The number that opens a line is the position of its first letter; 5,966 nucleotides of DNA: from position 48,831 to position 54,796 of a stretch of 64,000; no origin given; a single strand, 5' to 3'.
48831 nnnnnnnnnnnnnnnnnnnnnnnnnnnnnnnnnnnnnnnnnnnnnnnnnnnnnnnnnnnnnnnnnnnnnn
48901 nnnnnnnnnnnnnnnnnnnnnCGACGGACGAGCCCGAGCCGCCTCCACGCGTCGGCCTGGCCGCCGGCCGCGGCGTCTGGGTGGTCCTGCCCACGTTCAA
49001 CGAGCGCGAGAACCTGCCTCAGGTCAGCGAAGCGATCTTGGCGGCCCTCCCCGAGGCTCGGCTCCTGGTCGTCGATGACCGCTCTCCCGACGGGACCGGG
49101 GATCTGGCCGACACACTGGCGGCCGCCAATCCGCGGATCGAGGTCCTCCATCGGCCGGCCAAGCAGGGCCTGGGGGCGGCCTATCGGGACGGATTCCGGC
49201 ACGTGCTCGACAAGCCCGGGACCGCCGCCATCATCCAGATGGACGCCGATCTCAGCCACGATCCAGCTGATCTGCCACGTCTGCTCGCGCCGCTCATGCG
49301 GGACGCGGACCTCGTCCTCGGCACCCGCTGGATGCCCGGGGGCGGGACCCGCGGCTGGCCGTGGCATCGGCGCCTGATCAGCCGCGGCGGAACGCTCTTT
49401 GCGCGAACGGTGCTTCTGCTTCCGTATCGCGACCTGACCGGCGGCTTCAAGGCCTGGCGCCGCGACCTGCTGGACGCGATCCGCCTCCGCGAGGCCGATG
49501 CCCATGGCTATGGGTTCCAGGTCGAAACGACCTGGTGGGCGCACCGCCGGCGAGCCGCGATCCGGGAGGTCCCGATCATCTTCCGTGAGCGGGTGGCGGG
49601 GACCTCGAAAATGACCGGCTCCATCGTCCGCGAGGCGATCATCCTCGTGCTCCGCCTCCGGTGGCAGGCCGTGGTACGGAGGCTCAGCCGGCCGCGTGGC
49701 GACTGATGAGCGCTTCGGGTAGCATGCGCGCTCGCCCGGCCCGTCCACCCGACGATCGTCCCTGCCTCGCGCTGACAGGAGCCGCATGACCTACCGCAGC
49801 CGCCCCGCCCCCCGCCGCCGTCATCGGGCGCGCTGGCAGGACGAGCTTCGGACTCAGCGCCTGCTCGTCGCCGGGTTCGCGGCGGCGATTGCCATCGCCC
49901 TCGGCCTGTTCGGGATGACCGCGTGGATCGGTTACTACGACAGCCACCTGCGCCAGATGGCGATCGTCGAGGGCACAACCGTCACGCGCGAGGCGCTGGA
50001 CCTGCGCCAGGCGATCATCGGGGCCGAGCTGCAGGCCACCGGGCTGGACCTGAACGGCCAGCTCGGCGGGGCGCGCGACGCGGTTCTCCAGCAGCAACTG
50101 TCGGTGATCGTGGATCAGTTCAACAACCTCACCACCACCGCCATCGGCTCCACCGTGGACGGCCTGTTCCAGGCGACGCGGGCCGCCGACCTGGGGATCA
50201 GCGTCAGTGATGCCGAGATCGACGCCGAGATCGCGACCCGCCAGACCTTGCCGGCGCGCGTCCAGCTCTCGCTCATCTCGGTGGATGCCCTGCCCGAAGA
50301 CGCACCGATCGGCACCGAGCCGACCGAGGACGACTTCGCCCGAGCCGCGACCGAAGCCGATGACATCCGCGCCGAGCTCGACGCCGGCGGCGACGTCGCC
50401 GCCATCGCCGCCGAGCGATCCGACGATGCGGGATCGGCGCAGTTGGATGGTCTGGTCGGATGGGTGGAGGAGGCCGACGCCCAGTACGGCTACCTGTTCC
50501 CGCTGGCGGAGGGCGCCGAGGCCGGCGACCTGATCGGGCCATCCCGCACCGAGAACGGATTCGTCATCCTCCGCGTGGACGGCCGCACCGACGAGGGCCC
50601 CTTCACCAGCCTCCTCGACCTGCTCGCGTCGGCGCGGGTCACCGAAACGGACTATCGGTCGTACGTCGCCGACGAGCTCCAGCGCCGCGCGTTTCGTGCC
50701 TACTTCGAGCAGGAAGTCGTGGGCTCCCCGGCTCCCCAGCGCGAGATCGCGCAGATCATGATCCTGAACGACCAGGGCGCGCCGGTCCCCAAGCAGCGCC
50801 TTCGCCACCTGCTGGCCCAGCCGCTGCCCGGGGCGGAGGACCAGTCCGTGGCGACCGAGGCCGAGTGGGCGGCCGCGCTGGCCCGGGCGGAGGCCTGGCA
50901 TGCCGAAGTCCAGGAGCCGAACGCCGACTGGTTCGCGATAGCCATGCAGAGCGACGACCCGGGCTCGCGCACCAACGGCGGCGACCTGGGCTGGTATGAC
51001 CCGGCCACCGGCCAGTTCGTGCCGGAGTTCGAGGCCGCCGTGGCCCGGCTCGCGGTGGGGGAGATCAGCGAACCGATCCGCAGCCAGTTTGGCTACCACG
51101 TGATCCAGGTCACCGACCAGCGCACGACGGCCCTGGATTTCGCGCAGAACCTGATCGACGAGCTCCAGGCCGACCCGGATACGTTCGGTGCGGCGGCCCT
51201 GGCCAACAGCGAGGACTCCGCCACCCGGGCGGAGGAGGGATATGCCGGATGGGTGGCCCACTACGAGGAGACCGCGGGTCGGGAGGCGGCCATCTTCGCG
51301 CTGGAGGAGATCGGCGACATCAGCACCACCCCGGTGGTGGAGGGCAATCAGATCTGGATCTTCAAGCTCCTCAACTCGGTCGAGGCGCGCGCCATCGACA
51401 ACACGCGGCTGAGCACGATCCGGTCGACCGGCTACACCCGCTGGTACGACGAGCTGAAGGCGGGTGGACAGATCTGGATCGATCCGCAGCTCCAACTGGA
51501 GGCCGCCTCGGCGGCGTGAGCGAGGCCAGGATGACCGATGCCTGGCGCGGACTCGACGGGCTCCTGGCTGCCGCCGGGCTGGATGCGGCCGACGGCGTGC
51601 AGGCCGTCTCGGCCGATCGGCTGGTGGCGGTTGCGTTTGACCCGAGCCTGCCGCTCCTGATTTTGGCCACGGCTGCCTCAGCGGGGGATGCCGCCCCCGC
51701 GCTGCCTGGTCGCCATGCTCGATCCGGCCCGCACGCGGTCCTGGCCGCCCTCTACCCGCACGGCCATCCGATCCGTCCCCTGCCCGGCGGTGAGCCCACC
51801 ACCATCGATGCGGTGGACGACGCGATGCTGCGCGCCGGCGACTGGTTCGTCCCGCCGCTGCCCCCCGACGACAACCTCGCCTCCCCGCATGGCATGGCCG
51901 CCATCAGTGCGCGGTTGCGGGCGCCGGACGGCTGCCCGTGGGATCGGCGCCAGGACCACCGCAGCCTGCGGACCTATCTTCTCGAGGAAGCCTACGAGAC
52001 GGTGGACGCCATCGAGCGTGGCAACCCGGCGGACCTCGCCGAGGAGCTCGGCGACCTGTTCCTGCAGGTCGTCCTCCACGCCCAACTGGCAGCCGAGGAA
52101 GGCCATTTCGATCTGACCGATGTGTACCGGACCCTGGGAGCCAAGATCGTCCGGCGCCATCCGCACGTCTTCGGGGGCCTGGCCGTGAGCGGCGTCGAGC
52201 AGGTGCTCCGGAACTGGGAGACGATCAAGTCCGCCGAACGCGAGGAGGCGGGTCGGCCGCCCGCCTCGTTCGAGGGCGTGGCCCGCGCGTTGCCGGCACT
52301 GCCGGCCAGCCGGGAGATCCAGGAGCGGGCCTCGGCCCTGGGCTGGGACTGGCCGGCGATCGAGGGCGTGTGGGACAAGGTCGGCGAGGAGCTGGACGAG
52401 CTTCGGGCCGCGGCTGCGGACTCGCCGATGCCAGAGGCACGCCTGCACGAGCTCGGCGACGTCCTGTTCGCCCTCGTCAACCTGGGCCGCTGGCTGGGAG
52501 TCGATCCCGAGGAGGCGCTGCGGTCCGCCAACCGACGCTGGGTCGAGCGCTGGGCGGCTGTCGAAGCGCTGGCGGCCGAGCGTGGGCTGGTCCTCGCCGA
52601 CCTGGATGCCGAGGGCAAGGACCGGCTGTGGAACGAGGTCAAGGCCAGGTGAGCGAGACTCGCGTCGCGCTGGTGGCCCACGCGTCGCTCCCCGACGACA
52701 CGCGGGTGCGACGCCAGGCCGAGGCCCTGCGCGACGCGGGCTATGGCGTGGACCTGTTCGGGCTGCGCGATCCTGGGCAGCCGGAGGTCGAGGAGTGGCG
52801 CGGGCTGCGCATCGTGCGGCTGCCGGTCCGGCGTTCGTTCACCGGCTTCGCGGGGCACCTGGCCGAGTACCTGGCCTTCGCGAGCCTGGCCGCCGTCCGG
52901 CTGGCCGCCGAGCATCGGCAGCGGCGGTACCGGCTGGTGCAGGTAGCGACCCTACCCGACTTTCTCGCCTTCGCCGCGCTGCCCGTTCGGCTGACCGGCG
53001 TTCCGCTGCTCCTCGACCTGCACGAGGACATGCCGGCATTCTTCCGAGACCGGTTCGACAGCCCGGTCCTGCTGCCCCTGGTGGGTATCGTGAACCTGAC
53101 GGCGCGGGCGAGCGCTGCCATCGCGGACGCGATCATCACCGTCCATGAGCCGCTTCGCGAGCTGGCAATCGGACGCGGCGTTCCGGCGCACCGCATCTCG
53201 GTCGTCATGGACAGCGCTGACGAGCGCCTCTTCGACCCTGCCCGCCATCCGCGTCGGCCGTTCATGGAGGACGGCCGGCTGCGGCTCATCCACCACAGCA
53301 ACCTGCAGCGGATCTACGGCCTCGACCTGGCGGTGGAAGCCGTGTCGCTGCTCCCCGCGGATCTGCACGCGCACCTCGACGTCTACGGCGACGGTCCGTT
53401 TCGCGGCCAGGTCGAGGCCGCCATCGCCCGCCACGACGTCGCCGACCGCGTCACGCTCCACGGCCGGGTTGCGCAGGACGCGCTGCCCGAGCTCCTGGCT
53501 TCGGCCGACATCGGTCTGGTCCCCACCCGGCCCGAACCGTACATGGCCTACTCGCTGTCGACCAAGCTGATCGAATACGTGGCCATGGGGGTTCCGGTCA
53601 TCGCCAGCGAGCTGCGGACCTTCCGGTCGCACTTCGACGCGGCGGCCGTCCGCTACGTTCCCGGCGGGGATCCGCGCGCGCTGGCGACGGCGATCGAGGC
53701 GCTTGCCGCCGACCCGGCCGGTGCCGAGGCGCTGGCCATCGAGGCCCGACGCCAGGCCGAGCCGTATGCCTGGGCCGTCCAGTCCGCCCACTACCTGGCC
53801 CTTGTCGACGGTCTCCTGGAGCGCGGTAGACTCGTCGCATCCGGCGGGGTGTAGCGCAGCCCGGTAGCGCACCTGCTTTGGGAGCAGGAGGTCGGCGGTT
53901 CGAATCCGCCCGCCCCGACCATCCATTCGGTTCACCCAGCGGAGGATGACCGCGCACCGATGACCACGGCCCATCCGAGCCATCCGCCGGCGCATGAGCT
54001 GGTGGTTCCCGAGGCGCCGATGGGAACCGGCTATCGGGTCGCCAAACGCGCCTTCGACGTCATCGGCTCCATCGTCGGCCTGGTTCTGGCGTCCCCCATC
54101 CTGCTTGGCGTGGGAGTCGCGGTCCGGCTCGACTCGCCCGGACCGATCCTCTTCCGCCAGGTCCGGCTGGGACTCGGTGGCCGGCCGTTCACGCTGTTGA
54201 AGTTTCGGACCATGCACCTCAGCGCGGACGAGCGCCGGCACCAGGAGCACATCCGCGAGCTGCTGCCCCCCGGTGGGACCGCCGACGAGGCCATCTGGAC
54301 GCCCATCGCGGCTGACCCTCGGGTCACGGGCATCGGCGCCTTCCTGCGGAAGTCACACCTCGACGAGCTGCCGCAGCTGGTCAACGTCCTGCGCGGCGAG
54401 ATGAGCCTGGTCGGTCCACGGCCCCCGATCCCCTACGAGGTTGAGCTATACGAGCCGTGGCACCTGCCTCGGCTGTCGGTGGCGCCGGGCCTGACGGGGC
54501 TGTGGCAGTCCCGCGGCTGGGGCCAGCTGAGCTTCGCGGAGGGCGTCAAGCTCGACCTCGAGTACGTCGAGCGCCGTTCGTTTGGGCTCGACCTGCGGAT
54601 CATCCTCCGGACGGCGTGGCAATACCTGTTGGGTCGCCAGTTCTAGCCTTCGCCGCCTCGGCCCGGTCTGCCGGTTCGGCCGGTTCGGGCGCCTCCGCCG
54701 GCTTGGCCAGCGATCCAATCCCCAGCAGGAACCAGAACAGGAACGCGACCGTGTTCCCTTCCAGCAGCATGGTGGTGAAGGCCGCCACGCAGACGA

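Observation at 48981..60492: Envelope glycopolymer locus: GT2, GT4, initiating transferase, Wzy-like polymerase and two LCP ligases with a GGDEF cyclase wedged between the LCP paralogs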

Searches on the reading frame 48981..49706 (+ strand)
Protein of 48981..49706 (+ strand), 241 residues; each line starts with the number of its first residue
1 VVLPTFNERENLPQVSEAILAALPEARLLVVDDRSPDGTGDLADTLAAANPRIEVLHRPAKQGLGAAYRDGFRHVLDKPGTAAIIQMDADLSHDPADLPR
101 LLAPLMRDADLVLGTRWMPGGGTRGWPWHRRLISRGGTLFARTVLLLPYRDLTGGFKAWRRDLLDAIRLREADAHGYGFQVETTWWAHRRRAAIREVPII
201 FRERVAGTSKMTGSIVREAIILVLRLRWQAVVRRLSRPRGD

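Call 7: search_protein_families(library=pfam, proteins=[window:48981-49706:+], max_evalue=0.01)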
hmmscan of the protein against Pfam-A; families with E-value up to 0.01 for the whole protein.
window:48981-49706:+ (241 aa): 2 families
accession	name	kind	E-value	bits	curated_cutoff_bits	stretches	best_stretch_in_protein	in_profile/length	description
PF00535.33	Glycos_transf_2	-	6.8e-30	104.6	23.3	1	2-167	3-167/168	Glycosyl transferase family 2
PF13641.12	Glyco_tranf_2_3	-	0.0018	18.8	27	1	2-191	6-198/230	Glycosyltransferase like family 2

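Call 37: search_protein_families(library=ncbifam, proteins=[window:48981-49706:+], max_evalue=0.00001)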
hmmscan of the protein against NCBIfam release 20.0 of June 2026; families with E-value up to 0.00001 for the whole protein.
window:48981-49706:+ (241 aa): 7 families
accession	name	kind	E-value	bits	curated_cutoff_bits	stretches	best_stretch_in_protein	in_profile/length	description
NF058614.1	PPMAGASynPpgS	equivalog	7.8e-15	54.9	370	1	1-173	4-171/226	polyprenyl-phospho-N-acetylgalactosaminyl synthase PpgS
TIGR04182.1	glyco_TIGR04182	equivalog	1.8e-14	53.8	325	1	2-209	5-198/293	S-layer glycoprotein N-glycosyltransferase AglJ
NF041391.1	DPhHxTase_Halo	equivalog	9e-11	41.2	375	1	5-208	3-190/213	dolichyl-phosphate hexose transferase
NF007986.1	PRK10714.1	equivalog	2.9e-08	33.1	529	1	1-211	10-210/316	undecaprenyl-phosphate 4-deoxy-4-formamido-L-arabinose transferase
TIGR03937.1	PgaC_IcaA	equivalog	1.5e-07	30.8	422.3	1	1-91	49-136/407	poly-beta-1,6-N-acetyl-D-glucosamine synthase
NF047588.1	GlcsyltransPgfSStrep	equivalog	4.6e-06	26.1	500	1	2-120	6-125/308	glycosyltransferase PgfS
TIGR03469.1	HpnB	hypoth_equivalog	9.6e-06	24.8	379.25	0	2-108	49-163/386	hopene-associated glycosyltransferase HpnB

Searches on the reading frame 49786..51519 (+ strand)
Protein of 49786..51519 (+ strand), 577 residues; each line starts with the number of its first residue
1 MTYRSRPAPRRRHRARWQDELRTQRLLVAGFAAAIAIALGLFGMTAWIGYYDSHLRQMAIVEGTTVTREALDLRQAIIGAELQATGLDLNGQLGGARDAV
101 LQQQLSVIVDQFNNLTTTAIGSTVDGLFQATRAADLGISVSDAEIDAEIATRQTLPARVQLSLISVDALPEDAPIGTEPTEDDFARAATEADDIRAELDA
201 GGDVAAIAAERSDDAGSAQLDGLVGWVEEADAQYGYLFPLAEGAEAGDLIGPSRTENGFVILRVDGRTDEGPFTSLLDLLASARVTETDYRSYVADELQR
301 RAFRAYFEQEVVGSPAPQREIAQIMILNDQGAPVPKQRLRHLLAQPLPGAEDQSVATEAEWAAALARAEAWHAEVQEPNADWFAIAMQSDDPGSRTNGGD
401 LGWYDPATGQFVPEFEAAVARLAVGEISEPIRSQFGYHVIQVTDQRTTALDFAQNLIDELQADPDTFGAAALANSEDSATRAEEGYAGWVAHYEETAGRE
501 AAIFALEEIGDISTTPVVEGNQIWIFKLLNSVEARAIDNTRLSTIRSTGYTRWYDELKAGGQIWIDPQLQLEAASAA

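Call 7: search_protein_families(library=pfam, proteins=[window:49786-51519:+], max_evalue=0.01)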
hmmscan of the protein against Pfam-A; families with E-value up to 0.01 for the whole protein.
window:49786-51519:+ (577 aa): 4 families
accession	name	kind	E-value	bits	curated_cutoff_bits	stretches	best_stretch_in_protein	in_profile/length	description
PF00639.27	Rotamase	-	1.7e-38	131.9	21.7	3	349-444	9-97/97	PPIC-type PPIASE domain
PF13616.12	Rotamase_3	-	2e-32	112.6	22.5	2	359-446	31-116/116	PPIC-type PPIASE domain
PF13145.12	Rotamase_2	-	7.3e-17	62.7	27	2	355-452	27-116/121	PPIC-type PPIASE domain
PF13624.11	SurA_N_3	-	1.8e-05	25.1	27.2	1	24-154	10-122/162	SurA-like N-terminal domain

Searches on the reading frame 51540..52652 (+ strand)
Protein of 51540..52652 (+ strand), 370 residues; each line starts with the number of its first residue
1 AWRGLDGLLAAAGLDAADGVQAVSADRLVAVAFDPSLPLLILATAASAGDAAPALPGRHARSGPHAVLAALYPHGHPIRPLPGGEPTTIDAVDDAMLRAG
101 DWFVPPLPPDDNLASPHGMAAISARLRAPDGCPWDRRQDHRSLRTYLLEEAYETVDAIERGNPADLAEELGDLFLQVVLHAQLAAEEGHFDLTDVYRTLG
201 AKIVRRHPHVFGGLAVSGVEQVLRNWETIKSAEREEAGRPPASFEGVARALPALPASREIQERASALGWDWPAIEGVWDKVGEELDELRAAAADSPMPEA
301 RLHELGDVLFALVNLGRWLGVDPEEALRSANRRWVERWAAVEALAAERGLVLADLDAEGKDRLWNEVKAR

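Call 7: search_protein_families(library=pfam, proteins=[window:51540-52652:+], max_evalue=0.01)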
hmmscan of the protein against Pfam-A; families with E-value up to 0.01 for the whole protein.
window:51540-52652:+ (370 aa): 2 families
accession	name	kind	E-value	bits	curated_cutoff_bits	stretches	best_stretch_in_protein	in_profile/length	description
PF03819.22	MazG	-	3.3e-31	107.8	22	1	138-211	1-74/74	MazG nucleotide pyrophosphohydrolase domain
PF01503.22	PRA-PH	-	1.7e-12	48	21.3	2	278-333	31-85/86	Phosphoribosyl-ATP pyrophosphohydrolase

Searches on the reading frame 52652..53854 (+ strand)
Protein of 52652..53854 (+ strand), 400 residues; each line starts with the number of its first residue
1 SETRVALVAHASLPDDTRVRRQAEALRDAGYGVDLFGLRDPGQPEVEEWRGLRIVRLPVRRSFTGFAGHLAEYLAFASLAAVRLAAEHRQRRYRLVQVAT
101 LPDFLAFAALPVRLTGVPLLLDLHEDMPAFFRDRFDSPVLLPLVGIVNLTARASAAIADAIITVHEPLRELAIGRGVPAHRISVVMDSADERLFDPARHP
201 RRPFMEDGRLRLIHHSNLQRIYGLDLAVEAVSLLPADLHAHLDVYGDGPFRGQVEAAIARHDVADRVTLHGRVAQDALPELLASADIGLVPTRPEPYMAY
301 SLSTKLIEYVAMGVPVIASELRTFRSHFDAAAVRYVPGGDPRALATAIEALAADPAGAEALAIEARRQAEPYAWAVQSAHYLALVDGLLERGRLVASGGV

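Call 7: search_protein_families(library=pfam, proteins=[window:52652-53854:+], max_evalue=0.01)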
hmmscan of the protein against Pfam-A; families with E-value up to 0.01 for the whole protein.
window:52652-53854:+ (400 aa): 5 families
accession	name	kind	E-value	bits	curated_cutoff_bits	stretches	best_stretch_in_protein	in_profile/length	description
PF13692.12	Glyco_trans_1_4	-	5.1e-22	79.1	27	1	211-354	3-142/142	Glycosyl transferases group 1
PF13579.12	Glyco_trans_4_4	-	2.5e-17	64.1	29.7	1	17-185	5-155/158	Glycosyl transferase 4-like domain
PF00534.26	Glycos_transf_1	-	5.6e-15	55.7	26.4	1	209-367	15-171/172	Glycosyl transferases group 1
PF13439.12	Glyco_transf_4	-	6e-12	46.4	28.5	1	17-185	6-162/170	Glycosyltransferase Family 4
PF13524.12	Glyco_trans_1_2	-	5.7e-10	39.7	25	1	239-369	14-129/144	Glycosyl transferase-like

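Call 37: search_protein_families(library=ncbifam, proteins=[window:52652-53854:+], max_evalue=0.00001)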
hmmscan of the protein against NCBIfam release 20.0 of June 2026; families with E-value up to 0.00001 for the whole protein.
window:52652-53854:+ (400 aa): 10 families
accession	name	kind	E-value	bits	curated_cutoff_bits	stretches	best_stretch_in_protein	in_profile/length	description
NF041876.1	EPS_EpsE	equivalog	8e-19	68.1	400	1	198-372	203-379/389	exopolysaccharide biosynthesis GT4 family glycosyltransferase EpsE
TIGR04063.1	stp3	hypoth_equivalog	1.2e-13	50.8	442.05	1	156-385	156-392/397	TIGR04063 family PEP-CTERM/XrtA system glycosyltransferase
TIGR03999.1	thiol_BshA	equivalog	7.7e-13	48.1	273.7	1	156-384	143-369/375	N-acetyl-alpha-D-glucosaminyl L-malate synthase BshA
TIGR03088.1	stp2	hypoth_equivalog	1.3e-12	47.5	409.05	1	162-388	141-373/374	TIGR03088 family PEP-CTERM/XrtA system glycosyltransferase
NF007640.0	PRK10307.1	subfamily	8.8e-12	44.6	276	1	152-370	166-388/411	WcaI family glycosyltransferase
TIGR04047.1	MSMEG_0565_glyc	hypoth_equivalog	4.4e-09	35.9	259.85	1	250-381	241-367/373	MSMEG_0565 family glycosyltransferase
TIGR03449.1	mycothiol_MshA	equivalog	1.7e-07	30.5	462.5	1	162-379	170-394/406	D-inositol-3-phosphate glycosyltransferase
NF047676.1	TeichurnBiosyTuaH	equivalog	6.8e-07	28.5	550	1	265-359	265-359/384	teichuronic acid biosynthesis protein TuaH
TIGR04157.1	glyco_rSAM_CFB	subfamily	2.3e-06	26.9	400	1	215-320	233-331/406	TIGR04157 family glycosyltransferase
TIGR04005.1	wcaL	equivalog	3.7e-06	26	537.6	1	176-352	193-368/406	colanic acid biosynthesis glycosyltransferase WcaL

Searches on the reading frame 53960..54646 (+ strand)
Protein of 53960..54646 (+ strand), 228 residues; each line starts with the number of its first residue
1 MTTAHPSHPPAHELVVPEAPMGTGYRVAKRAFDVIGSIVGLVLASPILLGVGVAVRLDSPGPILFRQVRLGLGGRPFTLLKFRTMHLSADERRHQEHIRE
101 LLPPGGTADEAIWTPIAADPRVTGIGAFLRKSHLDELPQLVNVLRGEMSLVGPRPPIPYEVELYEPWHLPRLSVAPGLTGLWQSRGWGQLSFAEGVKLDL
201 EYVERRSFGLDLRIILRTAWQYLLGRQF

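Call 7: search_protein_families(library=pfam, proteins=[window:53960-54646:+], max_evalue=0.01)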
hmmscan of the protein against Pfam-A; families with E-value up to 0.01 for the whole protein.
window:53960-54646:+ (228 aa): 1 family
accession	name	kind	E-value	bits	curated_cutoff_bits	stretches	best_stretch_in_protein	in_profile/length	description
PF02397.22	Bac_transf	-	2.4e-59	200.3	27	1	29-223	1-178/179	Bacterial sugar transferase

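Call 37: search_protein_families(library=ncbifam, proteins=[window:53960-54646:+], max_evalue=0.00001)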
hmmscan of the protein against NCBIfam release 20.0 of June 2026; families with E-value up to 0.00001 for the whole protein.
window:53960-54646:+ (228 aa): 10 families
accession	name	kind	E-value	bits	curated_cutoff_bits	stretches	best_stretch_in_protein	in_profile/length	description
TIGR03025.1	EPS_sugtrans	subfamily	2.3e-77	261.1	295.55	1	17-226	246-442/445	exopolysaccharide biosynthesis polyprenyl glycosylphosphotransferase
TIGR03023.1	WcaJ_sugtrans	equivalog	6.1e-67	226.8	410.75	1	16-226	250-450/453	undecaprenyl-phosphate glucose phosphotransferase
NF041877.1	EPS_EpsZ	equivalog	1.4e-58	198.7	800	1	28-223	265-453/459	exopolysaccharide biosynthesis polyisoprenyl-phosphate hexose-1-phosphate transferase EpsZ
TIGR03022.1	WbaP_sugtrans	subfamily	1.1e-55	189.8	403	1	25-221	255-448/456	undecaprenyl-phosphate galactose phosphotransferase WbaP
NF052601.1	undeca_RfbP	equivalog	6.3e-51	173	330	1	26-219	42-232/244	undecaprenyl-phosphate galactose phosphotransferase family protein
TIGR03013.1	EpsB_2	subfamily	3.3e-44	151.7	393.35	1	26-224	252-438/443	TIGR03013 family XrtA/PEP-CTERM system glycosyltransferase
NF050817.1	PolSacchBiosHfsE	equivalog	1.5e-39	136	750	1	20-219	263-456/467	polysaccharide biosynthesis protein HfsE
NF007518.0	PRK10124.1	equivalog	4.4e-38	131.2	684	2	109-221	336-456/464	undecaprenyl-phosphate glucose phosphotransferase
NF011751.0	PRK15204.1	equivalog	9.9e-34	116.7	907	1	25-220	276-467/476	undecaprenyl-phosphate galactose phosphotransferase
NF045514.1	glycotran_HepC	equivalog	3.7e-25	88.5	140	1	26-155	114-211/220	heterocyst development glycosyltransferase HepC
